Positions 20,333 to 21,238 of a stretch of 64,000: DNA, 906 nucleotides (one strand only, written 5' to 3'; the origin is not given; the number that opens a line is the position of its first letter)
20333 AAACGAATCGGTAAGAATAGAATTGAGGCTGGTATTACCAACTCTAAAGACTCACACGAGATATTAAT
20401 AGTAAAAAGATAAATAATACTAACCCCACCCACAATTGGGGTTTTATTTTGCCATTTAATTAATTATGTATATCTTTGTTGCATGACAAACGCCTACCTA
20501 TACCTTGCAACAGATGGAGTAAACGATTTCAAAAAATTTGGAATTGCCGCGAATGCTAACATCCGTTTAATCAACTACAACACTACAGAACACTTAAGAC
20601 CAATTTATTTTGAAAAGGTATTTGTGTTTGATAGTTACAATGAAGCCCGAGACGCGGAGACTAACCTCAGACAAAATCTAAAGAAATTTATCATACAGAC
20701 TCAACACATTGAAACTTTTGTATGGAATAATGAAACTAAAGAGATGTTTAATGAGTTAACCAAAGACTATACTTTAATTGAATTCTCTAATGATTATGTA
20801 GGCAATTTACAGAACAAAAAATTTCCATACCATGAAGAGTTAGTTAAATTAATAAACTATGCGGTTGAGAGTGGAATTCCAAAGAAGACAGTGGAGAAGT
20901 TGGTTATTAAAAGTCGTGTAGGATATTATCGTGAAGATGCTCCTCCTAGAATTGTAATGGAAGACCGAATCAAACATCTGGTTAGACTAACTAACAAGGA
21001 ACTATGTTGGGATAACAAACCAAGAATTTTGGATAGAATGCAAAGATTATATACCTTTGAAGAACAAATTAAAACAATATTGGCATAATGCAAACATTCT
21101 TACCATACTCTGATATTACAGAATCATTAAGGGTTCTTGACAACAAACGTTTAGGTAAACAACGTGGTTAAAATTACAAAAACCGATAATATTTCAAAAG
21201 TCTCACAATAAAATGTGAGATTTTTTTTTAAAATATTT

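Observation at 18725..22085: Mosaic junction built from duplicated gene ends: footprint of a tandem duplication and module exchange around a Dam / T5orf172 cassette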

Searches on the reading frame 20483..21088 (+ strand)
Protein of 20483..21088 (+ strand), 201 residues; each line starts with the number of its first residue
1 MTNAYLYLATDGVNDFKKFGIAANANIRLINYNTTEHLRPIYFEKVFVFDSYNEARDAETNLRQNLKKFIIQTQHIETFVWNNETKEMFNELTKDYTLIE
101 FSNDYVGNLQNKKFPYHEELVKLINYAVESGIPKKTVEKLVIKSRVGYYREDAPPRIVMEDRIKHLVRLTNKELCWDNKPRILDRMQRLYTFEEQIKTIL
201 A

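Call 5: search_protein_families(library=pfam, proteins=[window:20483-21088:+], max_evalue=0.01)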
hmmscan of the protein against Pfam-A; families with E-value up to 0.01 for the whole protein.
window:20483-21088:+ (201 aa): 0 families

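Call 7: search_protein_families(library=phrogs, proteins=[window:20483-21088:+], max_evalue=0.01)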
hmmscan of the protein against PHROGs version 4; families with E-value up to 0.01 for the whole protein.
window:20483-21088:+ (201 aa): 1 family
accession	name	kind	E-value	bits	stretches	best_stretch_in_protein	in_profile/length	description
phrog_681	-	DNA, RNA and nucleotide metabolism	8.4e-05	22.3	1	4-89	440-532/576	endonuclease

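Call 18: find_related_loci(query=window:20483-21088:+, collection=viral_contigs, flank=6000)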
Query window:20483-21088:+ (201 aa) in viral_contigs; peptide patterns used: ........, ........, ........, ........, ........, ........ (x = any residue, [..] = any of these).
7 stretches matched a pattern; 2 encode a relative of the query (tblastn E <= 1e-3); 2 distinct loci.
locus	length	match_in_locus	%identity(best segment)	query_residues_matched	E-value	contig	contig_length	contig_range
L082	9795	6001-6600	85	1-200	5e-118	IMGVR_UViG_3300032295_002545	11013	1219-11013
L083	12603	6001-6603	69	1-201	9e-100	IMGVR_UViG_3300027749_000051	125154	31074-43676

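Call 22: find_encoding_contigs(protein=window:20483-21088:+, flank=6000, max_places=10)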
Protein window:20483-21088:+ (201 aa): 15 contigs read that carry it; 10 places shown.
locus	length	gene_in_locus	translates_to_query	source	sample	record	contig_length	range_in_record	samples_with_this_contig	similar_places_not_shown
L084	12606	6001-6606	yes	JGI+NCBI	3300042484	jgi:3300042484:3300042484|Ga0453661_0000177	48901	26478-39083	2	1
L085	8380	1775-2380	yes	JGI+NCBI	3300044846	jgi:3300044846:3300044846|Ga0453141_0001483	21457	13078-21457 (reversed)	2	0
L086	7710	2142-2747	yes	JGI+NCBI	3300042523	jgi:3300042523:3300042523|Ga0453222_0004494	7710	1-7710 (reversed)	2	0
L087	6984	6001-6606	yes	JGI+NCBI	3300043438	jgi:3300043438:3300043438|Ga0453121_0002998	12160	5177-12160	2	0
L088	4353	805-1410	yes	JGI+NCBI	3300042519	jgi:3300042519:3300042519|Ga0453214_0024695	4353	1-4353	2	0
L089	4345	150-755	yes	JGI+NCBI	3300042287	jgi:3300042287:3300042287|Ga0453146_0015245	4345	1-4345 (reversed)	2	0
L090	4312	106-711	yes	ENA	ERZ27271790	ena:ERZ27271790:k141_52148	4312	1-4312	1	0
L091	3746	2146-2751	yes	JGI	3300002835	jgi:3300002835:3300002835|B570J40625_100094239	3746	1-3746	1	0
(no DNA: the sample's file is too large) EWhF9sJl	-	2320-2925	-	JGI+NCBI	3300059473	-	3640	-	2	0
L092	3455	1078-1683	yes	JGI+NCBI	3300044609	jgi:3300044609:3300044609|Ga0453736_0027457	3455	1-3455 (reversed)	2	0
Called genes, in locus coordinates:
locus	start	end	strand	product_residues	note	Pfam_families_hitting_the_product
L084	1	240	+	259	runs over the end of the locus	PF00149:Metallophos, PF12850:Metallophos_2 (weak)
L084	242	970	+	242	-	-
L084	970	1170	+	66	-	-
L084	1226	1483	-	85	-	-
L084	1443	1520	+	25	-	-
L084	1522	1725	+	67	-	-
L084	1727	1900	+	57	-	-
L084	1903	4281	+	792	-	-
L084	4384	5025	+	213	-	-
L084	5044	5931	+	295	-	PF02086:MethyltransfD12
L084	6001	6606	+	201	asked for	-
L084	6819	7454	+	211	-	-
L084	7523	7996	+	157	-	PF03013:Pyr_excise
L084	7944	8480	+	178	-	-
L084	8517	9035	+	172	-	PF20216:DUF6576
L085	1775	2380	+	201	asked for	-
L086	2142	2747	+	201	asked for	-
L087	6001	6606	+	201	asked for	-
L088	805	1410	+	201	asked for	-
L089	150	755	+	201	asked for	-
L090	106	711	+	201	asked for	-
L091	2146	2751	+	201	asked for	-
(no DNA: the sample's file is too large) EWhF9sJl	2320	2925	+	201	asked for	-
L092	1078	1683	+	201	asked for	-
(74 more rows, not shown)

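Call 34: search_protein_families(library=ncbifam, proteins=[window:20483-21088:+], max_evalue=0.05)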
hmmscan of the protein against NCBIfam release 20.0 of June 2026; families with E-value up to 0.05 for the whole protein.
window:20483-21088:+ (201 aa): 0 families

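Call 39: search_protein_families(library=pfam, proteins=[window:20483-21088:+], max_evalue=5)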
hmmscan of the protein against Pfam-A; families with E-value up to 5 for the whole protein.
window:20483-21088:+ (201 aa): 3 families
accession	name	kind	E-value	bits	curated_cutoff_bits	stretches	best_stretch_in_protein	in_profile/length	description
PF13455.12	MUG113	-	0.014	16.4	22.3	1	18-71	2-52/73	Meiotically up-regulated gene 113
PF11458.13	Mistic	-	0.044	14.2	26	1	87-122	21-56/74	Membrane-integrating protein Mistic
PF12090.13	Spt20_SEP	-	0.073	13.2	27.1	1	110-141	23-54/177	Spt20, SEP domain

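Call 63: find_homologous_proteins(query=window:20483-21088:+, max_evalue=1e-10)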
Query window:20483-21088:+ (201 aa): 101 proteins with E <= 1e-10 among 153 candidates.
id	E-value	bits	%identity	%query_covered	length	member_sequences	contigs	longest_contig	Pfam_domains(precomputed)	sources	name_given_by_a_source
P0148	5.3e-127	439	98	100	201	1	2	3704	-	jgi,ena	jgi:hypothetical protein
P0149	1.4e-125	434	97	100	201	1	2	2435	-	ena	-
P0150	1.9e-125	434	97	100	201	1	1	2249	-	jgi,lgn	jgi:hypothetical protein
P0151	6.0e-125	432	96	100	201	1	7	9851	-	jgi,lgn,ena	jgi:hypothetical protein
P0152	6.7e-125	432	96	100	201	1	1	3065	-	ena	-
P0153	8.4e-125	432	96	100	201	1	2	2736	-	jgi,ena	jgi:hypothetical protein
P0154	9.3e-125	432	97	100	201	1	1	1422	-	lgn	-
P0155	2.2e-124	430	96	100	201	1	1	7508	-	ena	-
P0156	2.6e-124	430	96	100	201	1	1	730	-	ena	-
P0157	2.6e-124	430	96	100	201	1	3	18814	-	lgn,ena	-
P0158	3.3e-124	430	96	100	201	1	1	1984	-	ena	-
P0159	7.2e-124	429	96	100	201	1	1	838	-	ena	-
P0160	2.8e-123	427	95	100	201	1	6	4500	-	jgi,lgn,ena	jgi:hypothetical protein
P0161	9.7e-123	425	95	100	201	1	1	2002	-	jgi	jgi:hypothetical protein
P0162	2.4e-122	424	94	100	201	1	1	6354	-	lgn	-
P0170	2.1e-121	421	93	100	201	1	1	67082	-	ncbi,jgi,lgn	jgi:hypothetical protein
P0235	1.1e-82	294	63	100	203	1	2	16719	PF13455.13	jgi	jgi:hypothetical protein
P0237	4.2e-81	289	64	99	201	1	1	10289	PF13455.13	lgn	-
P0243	3.9e-58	214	51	100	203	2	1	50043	PF10544.16,PF13455.13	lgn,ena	-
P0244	6.0e-57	211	50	100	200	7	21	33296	PF10544.16,PF13455.13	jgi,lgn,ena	-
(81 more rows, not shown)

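Call 64: find_encoding_contigs(protein=P0157, flank=4500, max_places=3)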
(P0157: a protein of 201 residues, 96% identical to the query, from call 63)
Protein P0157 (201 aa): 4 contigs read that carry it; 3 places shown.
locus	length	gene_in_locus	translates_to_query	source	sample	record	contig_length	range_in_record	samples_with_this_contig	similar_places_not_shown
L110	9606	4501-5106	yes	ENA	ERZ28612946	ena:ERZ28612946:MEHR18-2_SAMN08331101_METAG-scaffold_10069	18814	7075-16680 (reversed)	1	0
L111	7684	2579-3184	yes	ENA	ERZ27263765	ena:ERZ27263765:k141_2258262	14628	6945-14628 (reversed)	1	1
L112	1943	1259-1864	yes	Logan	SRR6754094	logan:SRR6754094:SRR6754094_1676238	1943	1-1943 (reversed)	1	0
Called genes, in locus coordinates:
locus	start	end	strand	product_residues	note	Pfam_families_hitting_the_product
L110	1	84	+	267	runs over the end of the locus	-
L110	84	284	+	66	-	-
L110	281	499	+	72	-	-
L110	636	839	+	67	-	-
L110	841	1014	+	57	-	-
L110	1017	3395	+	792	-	-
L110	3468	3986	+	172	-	-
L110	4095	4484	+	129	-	-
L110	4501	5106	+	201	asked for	-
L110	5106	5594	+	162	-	PF03013:Pyr_excise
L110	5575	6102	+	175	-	-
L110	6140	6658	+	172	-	PF20216:DUF6576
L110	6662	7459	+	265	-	PF04542:Sigma70_r2, PF04545:Sigma70_r4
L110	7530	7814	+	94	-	-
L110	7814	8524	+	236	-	-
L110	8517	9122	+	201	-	PF01510:Amidase_2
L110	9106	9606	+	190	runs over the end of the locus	-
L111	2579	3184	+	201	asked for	-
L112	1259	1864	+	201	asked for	-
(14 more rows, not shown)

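Call 65: find_encoding_contigs(protein=P0170, flank=4500, max_places=2)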
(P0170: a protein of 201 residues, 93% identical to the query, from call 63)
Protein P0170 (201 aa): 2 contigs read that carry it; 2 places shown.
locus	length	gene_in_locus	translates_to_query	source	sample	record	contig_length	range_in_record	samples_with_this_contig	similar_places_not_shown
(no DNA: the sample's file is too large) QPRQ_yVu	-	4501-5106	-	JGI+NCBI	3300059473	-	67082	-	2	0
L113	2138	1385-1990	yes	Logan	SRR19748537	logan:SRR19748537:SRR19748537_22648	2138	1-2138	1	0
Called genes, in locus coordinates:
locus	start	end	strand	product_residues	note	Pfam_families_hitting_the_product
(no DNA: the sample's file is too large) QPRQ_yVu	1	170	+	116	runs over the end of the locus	-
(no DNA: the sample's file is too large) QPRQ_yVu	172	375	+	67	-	-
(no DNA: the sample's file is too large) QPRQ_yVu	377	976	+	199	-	-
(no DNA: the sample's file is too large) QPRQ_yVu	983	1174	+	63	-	-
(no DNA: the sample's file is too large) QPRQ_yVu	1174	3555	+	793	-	-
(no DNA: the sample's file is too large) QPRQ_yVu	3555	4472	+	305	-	-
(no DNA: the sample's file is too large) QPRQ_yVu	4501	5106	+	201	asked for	-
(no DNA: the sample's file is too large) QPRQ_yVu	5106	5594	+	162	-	PF03013:Pyr_excise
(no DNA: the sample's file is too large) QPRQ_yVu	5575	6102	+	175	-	-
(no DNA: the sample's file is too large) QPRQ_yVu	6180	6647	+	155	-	PF20216:DUF6576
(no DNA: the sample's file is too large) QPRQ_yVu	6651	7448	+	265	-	PF00140:Sigma70_r1_2 (faint), PF04542:Sigma70_r2, PF04545:Sigma70_r4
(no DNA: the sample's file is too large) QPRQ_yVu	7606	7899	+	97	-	-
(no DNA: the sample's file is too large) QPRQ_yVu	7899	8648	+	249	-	-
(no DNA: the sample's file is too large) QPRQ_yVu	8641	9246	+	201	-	PF01510:Amidase_2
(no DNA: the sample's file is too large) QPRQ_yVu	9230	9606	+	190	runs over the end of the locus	-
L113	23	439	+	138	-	-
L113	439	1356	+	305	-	-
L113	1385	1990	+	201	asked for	-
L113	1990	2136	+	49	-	?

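Call 76: find_encoding_contigs(protein=P0151, flank=4500, max_places=5)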
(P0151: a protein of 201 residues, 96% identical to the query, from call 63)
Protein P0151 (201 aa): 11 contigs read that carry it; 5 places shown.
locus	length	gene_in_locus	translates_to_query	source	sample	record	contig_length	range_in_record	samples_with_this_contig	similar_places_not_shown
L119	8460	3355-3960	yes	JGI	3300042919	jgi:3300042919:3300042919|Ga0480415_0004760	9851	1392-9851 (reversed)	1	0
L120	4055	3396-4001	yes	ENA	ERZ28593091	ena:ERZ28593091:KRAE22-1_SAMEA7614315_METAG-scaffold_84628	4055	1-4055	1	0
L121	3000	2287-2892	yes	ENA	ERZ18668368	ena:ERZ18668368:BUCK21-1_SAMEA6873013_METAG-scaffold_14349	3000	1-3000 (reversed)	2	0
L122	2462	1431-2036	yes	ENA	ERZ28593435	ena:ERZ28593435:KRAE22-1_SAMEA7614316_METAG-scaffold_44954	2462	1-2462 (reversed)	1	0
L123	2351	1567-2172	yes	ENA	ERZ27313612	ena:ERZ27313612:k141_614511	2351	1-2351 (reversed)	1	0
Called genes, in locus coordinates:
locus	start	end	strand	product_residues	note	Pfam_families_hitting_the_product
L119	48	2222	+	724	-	-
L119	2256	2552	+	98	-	-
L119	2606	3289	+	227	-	-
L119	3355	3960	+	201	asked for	-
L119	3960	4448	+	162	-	PF03013:Pyr_excise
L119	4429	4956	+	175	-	-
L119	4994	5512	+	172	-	PF20216:DUF6576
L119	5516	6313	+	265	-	PF04542:Sigma70_r2, PF04545:Sigma70_r4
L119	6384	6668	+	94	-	-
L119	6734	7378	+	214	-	-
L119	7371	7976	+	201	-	PF01510:Amidase_2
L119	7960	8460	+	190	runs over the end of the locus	-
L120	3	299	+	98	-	?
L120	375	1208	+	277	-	-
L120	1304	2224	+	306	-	-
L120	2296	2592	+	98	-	-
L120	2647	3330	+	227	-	-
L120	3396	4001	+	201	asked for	-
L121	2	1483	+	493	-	?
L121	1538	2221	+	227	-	-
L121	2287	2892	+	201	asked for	-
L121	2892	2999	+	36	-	?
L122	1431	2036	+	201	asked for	-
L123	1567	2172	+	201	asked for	-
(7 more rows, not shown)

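Call 77: find_encoding_contigs(protein=P0148, flank=4500, max_places=3)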
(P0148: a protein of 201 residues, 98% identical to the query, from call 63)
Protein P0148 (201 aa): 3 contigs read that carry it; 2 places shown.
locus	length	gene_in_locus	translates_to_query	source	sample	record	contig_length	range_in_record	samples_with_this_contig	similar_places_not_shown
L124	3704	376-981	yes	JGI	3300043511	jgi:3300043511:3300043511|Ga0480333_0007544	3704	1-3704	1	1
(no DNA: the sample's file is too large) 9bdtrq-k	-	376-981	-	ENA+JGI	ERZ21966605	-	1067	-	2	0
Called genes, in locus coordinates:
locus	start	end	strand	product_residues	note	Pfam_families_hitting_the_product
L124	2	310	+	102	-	?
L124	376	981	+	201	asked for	-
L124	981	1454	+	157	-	PF03013:Pyr_excise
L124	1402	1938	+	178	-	PF10544:T5orf172 (faint)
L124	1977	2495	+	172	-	PF20216:DUF6576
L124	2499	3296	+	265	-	PF00140:Sigma70_r1_2 (faint), PF04542:Sigma70_r2, PF04545:Sigma70_r4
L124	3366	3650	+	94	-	-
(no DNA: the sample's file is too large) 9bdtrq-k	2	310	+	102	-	?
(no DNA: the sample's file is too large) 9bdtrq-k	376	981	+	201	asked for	-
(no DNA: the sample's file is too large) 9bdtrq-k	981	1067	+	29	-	?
